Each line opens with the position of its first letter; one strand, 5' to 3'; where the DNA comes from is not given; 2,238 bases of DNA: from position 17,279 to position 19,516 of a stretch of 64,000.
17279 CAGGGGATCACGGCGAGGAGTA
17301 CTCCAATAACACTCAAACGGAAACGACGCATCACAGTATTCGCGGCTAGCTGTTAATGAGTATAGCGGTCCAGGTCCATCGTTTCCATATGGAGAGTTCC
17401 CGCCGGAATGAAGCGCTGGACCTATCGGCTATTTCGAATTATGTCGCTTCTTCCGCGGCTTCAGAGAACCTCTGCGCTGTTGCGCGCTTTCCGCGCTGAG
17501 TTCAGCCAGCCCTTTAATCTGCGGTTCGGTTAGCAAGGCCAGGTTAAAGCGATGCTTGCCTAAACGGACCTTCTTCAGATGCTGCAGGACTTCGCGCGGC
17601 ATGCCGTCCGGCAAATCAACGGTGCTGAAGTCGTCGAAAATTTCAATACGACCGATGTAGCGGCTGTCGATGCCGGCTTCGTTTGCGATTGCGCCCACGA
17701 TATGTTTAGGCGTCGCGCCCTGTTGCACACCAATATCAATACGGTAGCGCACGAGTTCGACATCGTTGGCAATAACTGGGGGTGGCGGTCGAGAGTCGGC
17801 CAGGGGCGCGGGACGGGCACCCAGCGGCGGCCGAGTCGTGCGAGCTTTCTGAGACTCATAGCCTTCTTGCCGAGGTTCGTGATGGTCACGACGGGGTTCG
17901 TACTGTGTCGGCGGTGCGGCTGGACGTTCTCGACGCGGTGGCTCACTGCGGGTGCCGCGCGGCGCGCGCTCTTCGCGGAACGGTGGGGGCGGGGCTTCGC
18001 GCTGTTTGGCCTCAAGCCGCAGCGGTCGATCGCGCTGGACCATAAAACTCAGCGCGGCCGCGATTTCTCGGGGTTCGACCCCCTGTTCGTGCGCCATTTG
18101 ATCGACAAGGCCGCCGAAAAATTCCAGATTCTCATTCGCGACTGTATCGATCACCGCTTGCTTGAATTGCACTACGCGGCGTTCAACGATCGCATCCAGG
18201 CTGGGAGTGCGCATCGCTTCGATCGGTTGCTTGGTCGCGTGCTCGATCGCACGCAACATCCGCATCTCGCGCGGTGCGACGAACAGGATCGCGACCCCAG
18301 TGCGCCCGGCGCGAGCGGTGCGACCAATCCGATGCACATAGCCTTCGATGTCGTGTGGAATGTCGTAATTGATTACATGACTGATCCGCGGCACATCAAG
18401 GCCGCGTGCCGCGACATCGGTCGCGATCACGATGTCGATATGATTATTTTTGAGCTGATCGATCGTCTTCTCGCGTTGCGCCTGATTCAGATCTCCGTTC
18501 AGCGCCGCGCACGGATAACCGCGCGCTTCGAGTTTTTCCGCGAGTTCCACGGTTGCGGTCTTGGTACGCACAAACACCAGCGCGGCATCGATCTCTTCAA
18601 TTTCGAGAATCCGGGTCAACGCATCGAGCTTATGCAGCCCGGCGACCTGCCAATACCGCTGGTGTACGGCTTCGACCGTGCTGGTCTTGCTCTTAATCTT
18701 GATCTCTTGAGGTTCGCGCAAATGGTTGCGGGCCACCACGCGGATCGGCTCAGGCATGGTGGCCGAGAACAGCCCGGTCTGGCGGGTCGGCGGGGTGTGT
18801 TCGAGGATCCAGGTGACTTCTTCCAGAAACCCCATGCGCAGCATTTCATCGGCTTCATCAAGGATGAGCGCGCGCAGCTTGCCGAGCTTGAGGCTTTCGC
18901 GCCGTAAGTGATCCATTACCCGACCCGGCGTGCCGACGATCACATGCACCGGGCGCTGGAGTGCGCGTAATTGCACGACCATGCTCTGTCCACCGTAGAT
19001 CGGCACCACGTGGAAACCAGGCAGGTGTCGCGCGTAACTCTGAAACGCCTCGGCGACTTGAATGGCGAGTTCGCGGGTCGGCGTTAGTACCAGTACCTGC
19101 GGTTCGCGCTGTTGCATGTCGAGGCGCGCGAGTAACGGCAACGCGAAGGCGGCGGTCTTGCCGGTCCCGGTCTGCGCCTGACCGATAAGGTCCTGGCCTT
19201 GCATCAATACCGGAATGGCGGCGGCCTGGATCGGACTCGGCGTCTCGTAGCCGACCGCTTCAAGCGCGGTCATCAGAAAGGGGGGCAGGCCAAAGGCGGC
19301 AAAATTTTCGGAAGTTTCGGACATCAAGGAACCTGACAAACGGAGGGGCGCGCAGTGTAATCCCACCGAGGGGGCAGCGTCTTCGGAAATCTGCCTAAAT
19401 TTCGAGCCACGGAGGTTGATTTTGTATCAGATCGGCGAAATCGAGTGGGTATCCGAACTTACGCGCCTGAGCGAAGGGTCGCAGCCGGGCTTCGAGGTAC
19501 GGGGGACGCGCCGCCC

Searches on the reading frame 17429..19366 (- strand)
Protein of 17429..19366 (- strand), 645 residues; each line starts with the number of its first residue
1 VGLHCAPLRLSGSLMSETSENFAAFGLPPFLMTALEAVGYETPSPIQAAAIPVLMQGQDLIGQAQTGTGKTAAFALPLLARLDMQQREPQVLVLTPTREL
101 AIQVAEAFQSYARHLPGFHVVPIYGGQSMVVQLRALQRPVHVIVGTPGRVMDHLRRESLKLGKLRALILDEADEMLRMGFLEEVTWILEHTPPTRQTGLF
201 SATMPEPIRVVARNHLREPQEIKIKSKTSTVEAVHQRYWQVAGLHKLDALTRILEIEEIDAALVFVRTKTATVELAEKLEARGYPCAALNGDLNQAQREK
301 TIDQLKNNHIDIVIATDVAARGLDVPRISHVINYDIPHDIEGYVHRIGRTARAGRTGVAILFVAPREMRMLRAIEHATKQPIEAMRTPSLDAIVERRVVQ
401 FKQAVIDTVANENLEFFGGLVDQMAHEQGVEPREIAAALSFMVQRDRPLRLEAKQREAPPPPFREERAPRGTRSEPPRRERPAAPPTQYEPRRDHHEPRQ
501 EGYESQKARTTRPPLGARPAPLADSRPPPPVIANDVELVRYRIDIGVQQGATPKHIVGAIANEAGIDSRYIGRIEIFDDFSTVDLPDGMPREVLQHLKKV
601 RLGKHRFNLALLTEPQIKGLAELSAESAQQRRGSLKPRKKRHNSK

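Call 71: search_protein_families(library=pfam, proteins=[window:17429-19366:-], max_evalue=0.00001)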
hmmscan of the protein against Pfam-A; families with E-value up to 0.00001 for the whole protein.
window:17429-19366:- (645 aa): 5 families
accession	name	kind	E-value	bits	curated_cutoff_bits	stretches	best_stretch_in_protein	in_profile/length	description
PF00270.35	DEAD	-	1.9e-50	171.3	26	1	44-208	1-164/167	DEAD/DEAH box helicase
PF00271.37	Helicase_C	-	1.9e-33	115.4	23.5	1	246-354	2-110/110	Helicase conserved C-terminal domain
PF03880.21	DbpA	-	4.4e-24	84.7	25.6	1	540-609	1-70/72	DbpA RNA binding domain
PF25399.1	DeaD_dimer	-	1.2e-19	70.6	23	1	388-453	1-66/67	RNA helicase DeaD dimerization domain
PF04851.21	ResIII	-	1.7e-07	31.7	22.5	1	60-204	26-162/164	Type III restriction enzyme, res subunit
